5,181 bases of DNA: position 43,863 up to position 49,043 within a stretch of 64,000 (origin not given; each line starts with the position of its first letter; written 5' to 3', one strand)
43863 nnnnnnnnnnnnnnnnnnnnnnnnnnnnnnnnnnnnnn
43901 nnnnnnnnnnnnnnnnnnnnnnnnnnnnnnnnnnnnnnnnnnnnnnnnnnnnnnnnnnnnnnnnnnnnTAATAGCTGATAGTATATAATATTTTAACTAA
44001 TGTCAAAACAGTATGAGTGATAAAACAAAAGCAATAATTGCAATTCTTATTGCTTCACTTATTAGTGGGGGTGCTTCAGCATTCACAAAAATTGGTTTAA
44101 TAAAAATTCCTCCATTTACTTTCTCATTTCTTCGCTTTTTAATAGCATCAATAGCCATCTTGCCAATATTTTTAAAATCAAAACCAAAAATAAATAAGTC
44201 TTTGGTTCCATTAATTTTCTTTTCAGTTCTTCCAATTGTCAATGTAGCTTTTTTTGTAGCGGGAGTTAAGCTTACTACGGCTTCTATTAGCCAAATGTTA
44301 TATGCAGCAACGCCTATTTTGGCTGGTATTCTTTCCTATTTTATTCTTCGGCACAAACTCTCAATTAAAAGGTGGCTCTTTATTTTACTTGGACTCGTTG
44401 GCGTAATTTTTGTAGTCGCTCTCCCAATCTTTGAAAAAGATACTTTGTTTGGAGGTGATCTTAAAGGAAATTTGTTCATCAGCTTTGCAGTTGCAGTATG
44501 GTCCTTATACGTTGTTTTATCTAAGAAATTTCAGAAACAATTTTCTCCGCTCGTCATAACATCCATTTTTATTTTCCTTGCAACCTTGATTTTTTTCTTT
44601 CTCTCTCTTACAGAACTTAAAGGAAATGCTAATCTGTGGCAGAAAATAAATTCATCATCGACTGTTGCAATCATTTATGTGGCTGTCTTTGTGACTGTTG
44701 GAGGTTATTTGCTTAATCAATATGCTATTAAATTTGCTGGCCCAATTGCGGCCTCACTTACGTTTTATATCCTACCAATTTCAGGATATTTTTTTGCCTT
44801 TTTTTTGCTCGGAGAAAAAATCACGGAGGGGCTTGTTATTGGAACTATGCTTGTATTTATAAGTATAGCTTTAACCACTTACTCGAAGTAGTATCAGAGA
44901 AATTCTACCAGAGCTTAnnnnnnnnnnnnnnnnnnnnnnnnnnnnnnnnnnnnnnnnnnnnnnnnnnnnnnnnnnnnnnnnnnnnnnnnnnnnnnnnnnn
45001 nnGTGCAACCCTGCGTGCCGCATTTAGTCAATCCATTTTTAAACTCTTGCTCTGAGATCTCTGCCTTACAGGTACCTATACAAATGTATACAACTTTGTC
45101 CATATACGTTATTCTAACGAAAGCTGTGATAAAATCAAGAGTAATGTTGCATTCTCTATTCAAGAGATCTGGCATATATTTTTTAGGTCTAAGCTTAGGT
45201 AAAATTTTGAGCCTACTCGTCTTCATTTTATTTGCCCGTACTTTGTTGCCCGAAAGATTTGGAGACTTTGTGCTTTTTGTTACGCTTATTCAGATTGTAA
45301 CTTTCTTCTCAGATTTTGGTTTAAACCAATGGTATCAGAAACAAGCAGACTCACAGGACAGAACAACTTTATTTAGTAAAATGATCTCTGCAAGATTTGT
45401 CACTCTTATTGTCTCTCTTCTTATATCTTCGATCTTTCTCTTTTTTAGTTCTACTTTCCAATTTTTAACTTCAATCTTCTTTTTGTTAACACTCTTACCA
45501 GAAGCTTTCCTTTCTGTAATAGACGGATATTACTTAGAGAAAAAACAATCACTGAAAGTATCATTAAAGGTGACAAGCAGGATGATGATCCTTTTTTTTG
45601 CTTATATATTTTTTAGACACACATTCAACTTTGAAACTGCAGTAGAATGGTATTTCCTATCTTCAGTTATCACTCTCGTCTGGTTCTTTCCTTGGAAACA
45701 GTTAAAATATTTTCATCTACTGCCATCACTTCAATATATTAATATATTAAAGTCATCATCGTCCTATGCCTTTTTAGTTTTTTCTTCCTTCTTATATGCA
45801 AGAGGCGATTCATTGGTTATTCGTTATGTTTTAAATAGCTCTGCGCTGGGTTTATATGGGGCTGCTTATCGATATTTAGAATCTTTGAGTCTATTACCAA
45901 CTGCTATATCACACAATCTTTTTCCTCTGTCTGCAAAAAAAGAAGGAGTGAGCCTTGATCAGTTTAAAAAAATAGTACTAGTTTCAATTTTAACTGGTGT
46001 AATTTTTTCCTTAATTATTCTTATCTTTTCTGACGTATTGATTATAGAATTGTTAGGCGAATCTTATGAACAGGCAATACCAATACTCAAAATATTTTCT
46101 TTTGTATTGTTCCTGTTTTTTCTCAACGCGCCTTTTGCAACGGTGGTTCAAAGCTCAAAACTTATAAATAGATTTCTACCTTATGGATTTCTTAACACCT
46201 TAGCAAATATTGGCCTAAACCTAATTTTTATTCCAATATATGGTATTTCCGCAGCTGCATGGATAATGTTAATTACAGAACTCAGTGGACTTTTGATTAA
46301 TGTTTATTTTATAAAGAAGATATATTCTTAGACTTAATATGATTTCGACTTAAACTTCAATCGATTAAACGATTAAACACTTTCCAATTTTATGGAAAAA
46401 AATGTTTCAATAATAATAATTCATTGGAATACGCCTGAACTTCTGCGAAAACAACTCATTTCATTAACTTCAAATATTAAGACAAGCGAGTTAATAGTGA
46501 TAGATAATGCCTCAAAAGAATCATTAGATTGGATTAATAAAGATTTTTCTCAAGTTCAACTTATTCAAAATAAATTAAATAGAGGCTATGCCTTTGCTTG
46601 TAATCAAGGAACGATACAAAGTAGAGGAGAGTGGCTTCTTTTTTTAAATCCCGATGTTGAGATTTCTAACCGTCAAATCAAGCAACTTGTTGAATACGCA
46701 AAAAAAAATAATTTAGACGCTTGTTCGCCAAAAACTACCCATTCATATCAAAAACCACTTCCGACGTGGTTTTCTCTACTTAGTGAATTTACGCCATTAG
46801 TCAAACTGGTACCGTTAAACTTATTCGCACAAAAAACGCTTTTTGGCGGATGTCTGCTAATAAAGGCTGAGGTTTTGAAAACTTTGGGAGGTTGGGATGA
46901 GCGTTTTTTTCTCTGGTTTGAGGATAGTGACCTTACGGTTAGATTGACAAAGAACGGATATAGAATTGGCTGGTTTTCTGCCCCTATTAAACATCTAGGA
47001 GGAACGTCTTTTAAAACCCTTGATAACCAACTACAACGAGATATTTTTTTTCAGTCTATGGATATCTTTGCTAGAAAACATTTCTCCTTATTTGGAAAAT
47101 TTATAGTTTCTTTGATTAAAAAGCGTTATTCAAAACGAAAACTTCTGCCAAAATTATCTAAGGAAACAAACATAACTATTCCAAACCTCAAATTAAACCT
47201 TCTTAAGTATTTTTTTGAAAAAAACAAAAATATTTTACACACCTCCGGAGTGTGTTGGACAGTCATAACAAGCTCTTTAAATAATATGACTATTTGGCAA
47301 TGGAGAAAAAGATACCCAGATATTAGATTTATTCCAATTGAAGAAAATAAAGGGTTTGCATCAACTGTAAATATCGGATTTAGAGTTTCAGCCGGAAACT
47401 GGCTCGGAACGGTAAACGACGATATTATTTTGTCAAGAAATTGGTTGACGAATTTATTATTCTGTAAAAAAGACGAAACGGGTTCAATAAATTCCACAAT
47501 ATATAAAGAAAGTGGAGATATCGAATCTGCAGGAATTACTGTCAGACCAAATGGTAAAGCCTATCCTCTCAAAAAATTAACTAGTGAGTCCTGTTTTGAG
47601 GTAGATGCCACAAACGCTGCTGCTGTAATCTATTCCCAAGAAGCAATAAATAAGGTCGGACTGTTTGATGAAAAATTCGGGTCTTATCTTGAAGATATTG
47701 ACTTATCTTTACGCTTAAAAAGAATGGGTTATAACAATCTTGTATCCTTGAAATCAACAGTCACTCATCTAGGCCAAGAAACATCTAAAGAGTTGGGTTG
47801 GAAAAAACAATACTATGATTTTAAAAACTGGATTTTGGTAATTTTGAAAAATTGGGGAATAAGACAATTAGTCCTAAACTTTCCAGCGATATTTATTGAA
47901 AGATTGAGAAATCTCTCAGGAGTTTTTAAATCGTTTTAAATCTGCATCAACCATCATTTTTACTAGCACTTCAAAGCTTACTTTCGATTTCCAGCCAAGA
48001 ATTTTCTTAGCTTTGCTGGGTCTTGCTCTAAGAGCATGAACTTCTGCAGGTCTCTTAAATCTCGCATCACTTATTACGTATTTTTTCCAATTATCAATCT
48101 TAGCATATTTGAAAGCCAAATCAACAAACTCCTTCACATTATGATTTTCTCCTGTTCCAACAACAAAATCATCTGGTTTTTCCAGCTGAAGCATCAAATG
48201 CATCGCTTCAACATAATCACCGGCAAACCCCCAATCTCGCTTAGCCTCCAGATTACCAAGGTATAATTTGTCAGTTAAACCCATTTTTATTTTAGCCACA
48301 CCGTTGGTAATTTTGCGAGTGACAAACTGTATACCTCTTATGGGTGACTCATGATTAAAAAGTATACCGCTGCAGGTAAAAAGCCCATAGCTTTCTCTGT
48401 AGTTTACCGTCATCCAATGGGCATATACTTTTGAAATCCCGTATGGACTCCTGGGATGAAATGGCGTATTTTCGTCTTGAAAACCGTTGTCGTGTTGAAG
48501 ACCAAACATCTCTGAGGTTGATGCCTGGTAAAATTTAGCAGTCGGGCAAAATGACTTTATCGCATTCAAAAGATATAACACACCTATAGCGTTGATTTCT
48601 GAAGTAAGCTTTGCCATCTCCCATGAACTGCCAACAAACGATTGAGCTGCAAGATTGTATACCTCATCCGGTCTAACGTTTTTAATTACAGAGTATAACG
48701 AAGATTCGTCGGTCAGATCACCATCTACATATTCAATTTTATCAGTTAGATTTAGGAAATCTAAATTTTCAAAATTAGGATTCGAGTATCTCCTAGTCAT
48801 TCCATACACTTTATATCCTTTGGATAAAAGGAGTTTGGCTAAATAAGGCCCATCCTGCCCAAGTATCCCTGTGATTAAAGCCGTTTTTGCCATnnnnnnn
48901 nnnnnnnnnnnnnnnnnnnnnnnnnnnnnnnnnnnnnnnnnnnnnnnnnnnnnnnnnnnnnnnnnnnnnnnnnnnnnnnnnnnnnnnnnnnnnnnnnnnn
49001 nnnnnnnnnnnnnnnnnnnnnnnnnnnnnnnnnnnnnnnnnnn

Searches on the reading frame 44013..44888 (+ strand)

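Call 84: search_protein_families(library=pfam, proteins=[window:44013-44888:+], max_evalue=0.001)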
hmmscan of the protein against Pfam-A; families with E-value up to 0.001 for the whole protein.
window:44013-44888:+ (292 aa): 1 family
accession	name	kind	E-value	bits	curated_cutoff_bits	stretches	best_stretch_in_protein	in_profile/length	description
PF00892.27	EamA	-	2.1e-40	138.6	28.2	2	6-135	2-134/135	EamA-like transporter family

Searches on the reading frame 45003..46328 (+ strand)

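Call 84: search_protein_families(library=pfam, proteins=[window:45003-46328:+], max_evalue=0.001)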
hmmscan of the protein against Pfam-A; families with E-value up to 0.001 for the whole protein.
window:45003-46328:+ (442 aa): 2 families
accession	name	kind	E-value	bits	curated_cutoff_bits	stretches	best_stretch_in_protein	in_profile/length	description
PF01943.22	Polysacc_synt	-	2.4e-15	57.2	28.2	1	55-312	4-272/274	Polysaccharide biosynthesis protein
PF13440.11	Polysacc_synt_3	-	1e-07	32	23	1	77-312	2-242/293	Polysaccharide biosynthesis protein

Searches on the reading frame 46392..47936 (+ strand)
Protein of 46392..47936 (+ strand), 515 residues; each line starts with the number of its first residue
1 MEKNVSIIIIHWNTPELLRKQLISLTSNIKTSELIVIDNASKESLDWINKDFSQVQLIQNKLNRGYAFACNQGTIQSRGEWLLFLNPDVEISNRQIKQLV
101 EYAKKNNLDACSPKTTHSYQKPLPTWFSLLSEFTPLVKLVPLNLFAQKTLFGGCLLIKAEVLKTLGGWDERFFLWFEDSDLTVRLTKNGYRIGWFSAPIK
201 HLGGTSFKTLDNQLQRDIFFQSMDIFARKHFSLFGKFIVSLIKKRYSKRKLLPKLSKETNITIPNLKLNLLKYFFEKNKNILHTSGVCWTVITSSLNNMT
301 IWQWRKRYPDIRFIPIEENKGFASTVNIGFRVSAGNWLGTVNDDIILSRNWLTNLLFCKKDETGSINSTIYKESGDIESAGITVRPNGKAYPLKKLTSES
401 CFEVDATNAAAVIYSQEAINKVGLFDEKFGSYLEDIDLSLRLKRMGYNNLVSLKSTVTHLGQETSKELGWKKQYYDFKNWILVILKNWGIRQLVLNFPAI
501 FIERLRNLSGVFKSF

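Call 84: search_protein_families(library=pfam, proteins=[window:46392-47936:+], max_evalue=0.001)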
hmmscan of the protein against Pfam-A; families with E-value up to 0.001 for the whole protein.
window:46392-47936:+ (515 aa): 5 families
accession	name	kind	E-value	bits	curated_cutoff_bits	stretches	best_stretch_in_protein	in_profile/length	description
PF00535.33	Glycos_transf_2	-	5.1e-27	95.3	23.3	2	6-163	1-165/168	Glycosyl transferase family 2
PF13641.12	Glyco_tranf_2_3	-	9.8e-13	49.1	27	1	5-218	3-228/230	Glycosyltransferase like family 2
PF13632.12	Glyco_trans_2_3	-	1.6e-12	48.1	27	1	149-240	71-166/198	Glycosyl transferase family group 2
PF10111.15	Glyco_tranf_2_2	-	5.3e-09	36.4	27.3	0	407-481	163-232/276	Glycosyltransferase like family 2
PF02709.20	Glyco_transf_7C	-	1.4e-07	31.5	23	1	148-197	17-67/78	N-terminal domain of galactosyltransferase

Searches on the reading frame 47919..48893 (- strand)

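Call 84: search_protein_families(library=pfam, proteins=[window:47919-48893:-], max_evalue=0.001)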
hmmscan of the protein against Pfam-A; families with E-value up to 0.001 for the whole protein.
window:47919-48893:- (325 aa): 3 families
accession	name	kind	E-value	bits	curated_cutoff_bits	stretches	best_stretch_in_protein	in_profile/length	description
PF16363.11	GDP_Man_Dehyd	-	1.3e-122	409.9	27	1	6-314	1-332/332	GDP-mannose 4,6 dehydratase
PF01370.27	Epimerase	-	2.6e-64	217.4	20.9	1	5-246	1-240/240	NAD dependent epimerase/dehydratase family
PF04321.23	RmlD_sub_bind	-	7.9e-10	38.7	27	1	5-158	3-132/287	RmlD substrate binding domain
